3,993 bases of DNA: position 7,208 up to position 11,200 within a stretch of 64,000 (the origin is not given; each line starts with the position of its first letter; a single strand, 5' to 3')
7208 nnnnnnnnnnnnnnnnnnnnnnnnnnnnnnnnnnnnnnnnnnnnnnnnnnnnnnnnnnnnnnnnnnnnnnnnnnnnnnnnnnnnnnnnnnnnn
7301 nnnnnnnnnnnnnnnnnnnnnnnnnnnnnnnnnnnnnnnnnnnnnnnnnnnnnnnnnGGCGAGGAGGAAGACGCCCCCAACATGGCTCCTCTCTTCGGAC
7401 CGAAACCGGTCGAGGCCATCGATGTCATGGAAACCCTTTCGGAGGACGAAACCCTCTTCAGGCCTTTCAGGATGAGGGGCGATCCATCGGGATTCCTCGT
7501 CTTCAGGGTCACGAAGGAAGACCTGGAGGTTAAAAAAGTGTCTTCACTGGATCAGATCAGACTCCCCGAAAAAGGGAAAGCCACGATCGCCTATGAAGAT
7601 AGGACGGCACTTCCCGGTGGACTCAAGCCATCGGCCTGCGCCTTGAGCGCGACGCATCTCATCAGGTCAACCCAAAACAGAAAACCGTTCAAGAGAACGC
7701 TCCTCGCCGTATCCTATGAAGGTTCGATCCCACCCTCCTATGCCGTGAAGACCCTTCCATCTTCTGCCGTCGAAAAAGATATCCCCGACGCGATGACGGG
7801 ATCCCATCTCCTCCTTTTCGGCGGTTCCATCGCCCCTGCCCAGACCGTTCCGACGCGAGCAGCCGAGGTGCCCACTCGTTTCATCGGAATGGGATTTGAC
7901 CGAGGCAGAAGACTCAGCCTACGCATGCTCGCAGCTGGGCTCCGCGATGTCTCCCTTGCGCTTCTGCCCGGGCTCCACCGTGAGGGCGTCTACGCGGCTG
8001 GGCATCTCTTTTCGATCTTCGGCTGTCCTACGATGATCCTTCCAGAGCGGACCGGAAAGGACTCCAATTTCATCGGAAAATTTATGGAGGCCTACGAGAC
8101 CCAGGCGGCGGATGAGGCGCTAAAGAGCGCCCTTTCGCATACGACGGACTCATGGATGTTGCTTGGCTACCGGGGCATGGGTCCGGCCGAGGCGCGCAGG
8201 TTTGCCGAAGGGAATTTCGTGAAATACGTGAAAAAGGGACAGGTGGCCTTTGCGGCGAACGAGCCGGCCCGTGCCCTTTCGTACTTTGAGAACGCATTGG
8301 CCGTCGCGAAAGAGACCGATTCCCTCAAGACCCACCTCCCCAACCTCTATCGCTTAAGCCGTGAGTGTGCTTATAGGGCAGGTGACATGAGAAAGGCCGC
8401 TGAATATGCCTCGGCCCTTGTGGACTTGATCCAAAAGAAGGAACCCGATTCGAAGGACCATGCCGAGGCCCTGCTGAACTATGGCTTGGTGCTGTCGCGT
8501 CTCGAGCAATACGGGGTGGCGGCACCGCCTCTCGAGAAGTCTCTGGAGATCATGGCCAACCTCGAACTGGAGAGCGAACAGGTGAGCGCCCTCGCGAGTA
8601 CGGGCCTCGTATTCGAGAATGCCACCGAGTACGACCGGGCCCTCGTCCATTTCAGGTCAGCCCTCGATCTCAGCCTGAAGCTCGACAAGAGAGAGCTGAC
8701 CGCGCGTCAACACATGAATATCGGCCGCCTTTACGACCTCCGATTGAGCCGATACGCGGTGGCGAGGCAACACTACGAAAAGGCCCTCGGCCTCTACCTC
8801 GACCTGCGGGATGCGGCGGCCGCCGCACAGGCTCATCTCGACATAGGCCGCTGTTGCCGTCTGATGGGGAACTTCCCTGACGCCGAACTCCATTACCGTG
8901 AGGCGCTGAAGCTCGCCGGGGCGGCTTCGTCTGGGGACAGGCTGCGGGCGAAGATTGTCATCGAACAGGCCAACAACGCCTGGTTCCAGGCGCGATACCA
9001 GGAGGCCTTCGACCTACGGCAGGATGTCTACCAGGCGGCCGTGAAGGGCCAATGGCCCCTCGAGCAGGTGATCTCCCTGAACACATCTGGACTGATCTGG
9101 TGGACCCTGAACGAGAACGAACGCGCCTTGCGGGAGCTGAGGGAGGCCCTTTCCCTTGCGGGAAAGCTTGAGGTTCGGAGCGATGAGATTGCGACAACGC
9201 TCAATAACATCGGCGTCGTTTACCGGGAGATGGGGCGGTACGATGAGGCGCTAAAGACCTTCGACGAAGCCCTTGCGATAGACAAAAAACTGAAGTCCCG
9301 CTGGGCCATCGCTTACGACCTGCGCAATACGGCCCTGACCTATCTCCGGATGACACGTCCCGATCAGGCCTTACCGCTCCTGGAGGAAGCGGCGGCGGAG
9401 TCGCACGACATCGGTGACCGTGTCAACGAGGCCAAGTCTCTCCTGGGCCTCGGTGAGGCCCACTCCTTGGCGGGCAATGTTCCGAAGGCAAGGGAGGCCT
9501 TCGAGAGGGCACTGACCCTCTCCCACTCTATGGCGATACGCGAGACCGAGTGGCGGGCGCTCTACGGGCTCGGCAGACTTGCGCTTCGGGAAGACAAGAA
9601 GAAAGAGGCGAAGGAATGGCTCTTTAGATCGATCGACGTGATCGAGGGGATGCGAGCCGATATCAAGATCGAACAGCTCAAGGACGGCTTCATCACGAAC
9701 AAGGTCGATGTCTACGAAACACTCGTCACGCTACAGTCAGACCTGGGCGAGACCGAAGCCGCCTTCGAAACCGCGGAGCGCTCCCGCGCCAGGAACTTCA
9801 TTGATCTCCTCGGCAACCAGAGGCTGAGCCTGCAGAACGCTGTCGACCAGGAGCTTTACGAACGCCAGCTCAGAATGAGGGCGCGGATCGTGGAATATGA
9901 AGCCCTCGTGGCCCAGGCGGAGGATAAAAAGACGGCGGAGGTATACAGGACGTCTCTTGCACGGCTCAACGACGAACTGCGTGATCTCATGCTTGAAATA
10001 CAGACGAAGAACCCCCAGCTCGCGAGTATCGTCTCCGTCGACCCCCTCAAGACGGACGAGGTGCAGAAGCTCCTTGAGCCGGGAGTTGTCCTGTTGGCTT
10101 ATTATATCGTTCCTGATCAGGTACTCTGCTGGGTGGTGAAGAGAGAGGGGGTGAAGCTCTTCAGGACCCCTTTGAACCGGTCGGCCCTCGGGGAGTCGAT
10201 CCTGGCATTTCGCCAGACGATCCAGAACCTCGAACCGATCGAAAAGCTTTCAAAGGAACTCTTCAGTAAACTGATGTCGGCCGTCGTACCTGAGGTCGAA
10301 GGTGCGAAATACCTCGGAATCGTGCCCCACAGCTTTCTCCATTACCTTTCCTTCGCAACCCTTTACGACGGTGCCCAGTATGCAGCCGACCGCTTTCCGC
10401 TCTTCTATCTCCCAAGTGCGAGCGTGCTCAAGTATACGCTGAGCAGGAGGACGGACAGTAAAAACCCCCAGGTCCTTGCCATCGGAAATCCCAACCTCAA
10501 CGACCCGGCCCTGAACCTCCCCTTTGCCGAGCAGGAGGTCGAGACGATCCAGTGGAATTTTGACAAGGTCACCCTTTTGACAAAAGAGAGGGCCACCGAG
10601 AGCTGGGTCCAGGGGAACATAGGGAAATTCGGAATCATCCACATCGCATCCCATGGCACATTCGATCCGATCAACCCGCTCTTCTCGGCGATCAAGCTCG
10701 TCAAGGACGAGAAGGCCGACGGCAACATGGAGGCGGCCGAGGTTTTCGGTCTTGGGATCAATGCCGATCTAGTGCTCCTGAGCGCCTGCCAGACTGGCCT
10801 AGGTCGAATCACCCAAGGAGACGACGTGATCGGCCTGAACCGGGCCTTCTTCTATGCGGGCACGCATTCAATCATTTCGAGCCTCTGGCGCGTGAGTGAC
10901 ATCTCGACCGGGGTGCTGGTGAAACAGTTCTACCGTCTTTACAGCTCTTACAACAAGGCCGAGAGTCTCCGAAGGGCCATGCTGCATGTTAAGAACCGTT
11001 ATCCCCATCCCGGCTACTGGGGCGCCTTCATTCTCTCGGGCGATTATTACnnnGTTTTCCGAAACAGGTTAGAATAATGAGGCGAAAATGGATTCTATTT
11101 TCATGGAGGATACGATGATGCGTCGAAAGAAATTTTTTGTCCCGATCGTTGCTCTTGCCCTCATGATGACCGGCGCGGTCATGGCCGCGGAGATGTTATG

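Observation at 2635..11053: Roughly 2,800-aa exported protein: TolB-like propeller, two TPR arrays, a central CHAT-like module lacking the Cys, and an intact C-terminal CHAT domain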

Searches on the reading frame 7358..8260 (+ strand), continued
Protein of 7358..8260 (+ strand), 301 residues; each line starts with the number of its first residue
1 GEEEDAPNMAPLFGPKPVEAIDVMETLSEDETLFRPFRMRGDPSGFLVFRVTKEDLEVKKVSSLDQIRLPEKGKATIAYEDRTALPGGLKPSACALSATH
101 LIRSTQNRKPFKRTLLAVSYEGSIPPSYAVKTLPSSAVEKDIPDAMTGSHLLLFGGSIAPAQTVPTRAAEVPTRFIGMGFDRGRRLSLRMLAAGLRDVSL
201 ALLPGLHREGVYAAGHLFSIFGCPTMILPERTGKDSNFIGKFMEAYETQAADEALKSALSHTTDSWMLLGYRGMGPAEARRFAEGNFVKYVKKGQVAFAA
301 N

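Call 83: find_encoding_contigs(protein=P0178, flank=7000, max_places=1)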
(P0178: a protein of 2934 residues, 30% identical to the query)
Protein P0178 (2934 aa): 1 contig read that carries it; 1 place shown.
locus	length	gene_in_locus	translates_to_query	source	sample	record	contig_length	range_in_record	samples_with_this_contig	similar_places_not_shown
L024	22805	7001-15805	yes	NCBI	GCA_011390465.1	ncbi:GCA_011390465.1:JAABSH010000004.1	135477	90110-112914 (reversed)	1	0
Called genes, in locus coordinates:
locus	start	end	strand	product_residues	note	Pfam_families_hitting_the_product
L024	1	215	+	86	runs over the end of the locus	PF05534:HicB (faint)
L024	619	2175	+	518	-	PF00890:FAD_binding_2 (weak), PF01266:DAO, PF12831:FAD_oxidored (faint), PF16901:DAO_C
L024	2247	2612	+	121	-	PF05635:23S_rRNA_IVP, PF22296:bAvd (weak)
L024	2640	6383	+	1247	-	PF05170:AsmA (weak)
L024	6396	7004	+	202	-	PF07027:DUF1318 (weak)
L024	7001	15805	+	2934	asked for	PF26549:Tricorn_N (faint), PF26550:Tricorn_2nd, PF07676:PD40 (weak), PF13424:TPR_12 (weak), PF13432:TPR_16 (weak), PF13424:TPR_12, PF00515:TPR_1 (weak), PF12770:CHAT, +10 more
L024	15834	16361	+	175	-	PF08239:SH3_3 (weak)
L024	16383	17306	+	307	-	PF01435:Peptidase_M48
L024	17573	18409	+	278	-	PF13189:Cytidylate_kin2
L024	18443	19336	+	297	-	PF01545:Cation_efflux, PF16916:ZT_dimer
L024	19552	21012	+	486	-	PF11794:HpaB_N, PF03241:HpaB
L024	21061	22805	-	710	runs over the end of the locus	-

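Call 84: find_encoding_contigs(protein=P0126, flank=7000, max_places=1)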
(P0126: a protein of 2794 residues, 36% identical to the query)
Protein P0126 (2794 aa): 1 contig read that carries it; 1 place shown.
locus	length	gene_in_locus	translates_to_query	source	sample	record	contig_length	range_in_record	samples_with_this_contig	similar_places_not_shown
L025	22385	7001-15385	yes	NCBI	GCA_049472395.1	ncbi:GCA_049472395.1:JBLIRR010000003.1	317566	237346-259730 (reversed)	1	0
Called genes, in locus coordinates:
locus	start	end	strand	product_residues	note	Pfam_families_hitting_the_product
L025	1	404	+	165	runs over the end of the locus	PF11848:DUF3368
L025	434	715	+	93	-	PF02796:HTH_7 (faint)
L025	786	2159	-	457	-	PF01637:ATPase_2, PF13173:AAA_14, PF13401:AAA_22 (faint), PF03008:DUF234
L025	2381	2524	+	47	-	PF01364:Peptidase_C25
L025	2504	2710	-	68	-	-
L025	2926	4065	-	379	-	PF00278:Orn_DAP_Arg_deC (weak)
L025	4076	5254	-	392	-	PF03435:Sacchrp_dh_NADP, PF16653:Sacchrp_dh_C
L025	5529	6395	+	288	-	PF00491:Arginase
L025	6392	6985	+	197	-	PF07027:DUF1318 (weak)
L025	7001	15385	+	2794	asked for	PF26549:Tricorn_N, PF26550:Tricorn_2nd (faint), PF07676:PD40 (weak), PF00515:TPR_1 (faint), PF07719:TPR_2 (faint), PF13424:TPR_12, PF14938:SNAP (weak), PF12770:CHAT, +7 more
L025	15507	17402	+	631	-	PF00989:PAS (faint), PF13188:PAS_8 (weak), PF08447:PAS_3, PF08448:PAS_4, PF12860:PAS_7 (faint), PF13426:PAS_9, PF00512:HisKA (weak), PF02518:HATPase_c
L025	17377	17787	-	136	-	PF07238:PilZ (weak)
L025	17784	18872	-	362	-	PF01008:IF-2B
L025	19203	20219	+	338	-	PF03480:DctP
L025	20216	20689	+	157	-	PF04290:DctQ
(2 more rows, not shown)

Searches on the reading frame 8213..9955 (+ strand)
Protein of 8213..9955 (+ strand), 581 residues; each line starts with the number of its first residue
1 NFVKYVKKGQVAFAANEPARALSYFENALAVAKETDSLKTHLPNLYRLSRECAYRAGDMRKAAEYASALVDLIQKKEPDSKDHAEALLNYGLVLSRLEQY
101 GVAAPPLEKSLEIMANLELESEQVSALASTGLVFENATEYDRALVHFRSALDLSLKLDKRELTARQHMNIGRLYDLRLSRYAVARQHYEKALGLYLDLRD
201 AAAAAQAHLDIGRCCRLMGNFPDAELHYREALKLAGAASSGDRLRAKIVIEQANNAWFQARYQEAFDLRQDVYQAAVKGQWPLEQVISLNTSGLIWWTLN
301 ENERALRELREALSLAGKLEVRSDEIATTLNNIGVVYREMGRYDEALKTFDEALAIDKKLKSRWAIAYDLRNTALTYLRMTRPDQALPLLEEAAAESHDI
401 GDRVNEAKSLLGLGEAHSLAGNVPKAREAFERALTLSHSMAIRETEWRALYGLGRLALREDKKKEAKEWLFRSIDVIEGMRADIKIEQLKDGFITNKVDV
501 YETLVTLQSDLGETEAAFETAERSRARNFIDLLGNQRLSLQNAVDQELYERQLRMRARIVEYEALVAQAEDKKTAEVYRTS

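Call 72: search_protein_families(library=pfam, proteins=[window:8213-9955:+], max_evalue=0.01)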
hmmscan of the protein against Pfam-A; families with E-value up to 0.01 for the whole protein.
window:8213-9955:+ (581 aa): 16 families
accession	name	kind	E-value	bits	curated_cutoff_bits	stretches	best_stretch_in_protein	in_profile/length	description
PF13424.12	TPR_12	-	2.5e-49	165.8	30.1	6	325-394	1-72/77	Tetratricopeptide repeat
PF07719.23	TPR_2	-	4e-32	108.1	27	3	328-359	2-33/34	Tetratricopeptide repeat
PF00515.34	TPR_1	-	1.1e-28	98.2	27.8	3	327-358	1-32/34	Tetratricopeptide repeat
PF13181.12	TPR_8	-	1.4e-22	78.3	25.7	1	328-359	2-33/34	Tetratricopeptide repeat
PF13432.12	TPR_16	-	1.4e-18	67.4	32.7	3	374-436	4-60/65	Tetratricopeptide repeat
PF13374.12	TPR_10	-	1.6e-16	60.1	27.5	1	327-356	2-31/42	Tetratricopeptide repeat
PF13176.12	TPR_7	-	6.8e-16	57.4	27.9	1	329-362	1-34/36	Tetratricopeptide repeat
PF14938.12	SNAP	-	1.7e-13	51.1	25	2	109-231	60-181/282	Soluble NSF attachment protein, SNAP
PF13414.12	TPR_11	-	1.3e-09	38.1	26.8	1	336-359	3-26/42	TPR repeat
PF14559.12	TPR_19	-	1.6e-09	38.3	25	1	380-433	4-51/68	Tetratricopeptide repeat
PF13174.12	TPR_6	-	2e-09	37.9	26.3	0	333-353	6-26/33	Tetratricopeptide repeat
PF13428.12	TPR_14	-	3.8e-08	33.7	23.5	0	335-359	9-33/44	Tetratricopeptide repeat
PF17874.7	TPR_MalT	-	8e-08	32.4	45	0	122-240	38-157/336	MalT-like TPR region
PF13431.12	TPR_17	-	7e-07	29.5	24.4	0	329-347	15-33/34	Tetratricopeptide repeat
PF13371.12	TPR_9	-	0.0016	18.8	35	0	51-113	3-58/73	Tetratricopeptide repeat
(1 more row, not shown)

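Call 75: search_protein_families(library=padloc, proteins=[window:8213-9955:+], max_evalue=0.001)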
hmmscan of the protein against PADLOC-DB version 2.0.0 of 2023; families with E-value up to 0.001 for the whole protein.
window:8213-9955:+ (581 aa): 1 family
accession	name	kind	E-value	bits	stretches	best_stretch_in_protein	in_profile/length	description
PDLC01169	TPR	-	8.6e-19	65.9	2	407-529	109-226/252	TPR repeats containing protein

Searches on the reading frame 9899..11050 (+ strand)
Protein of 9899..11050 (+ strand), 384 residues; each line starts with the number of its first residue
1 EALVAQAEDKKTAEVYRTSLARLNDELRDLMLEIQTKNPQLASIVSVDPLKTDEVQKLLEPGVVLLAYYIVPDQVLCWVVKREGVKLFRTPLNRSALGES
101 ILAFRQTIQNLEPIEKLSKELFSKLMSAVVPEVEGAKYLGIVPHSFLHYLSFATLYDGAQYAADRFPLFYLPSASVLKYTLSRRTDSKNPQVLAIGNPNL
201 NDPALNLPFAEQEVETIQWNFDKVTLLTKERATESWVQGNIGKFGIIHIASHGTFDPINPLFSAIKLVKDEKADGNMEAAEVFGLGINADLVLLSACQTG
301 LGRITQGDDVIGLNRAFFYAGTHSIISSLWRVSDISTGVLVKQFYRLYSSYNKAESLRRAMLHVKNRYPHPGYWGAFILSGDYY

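Call 67: search_protein_families(library=ncbifam, proteins=[window:9899-11050:+], max_evalue=0.01)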
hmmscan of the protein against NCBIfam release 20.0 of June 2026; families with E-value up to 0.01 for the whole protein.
window:9899-11050:+ (384 aa): 1 family
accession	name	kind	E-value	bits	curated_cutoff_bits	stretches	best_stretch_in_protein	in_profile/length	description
NF041237.1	CAS_csx29_CRASP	exception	6.7e-14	51.7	300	1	139-346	424-626/670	type III-E CRISPR-associated TPR-CHAT protein Csx29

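Call 73: search_solved_structures(query=window:9899-11050:+, max_evalue=0.001)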
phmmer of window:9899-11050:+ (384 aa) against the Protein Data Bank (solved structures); distinct sequences matched with E-value up to 0.001: 0.

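Call 74: search_solved_structures(query=A3, max_evalue=0.01)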
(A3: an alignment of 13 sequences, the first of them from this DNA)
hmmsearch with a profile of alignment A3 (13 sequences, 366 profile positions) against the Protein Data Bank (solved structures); distinct sequences matched with E-value up to 0.01: 0.

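Call 75: search_protein_families(library=padloc, proteins=[window:9899-11050:+], max_evalue=0.001)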
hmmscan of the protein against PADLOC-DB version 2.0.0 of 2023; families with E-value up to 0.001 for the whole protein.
window:9899-11050:+ (384 aa): 0 families
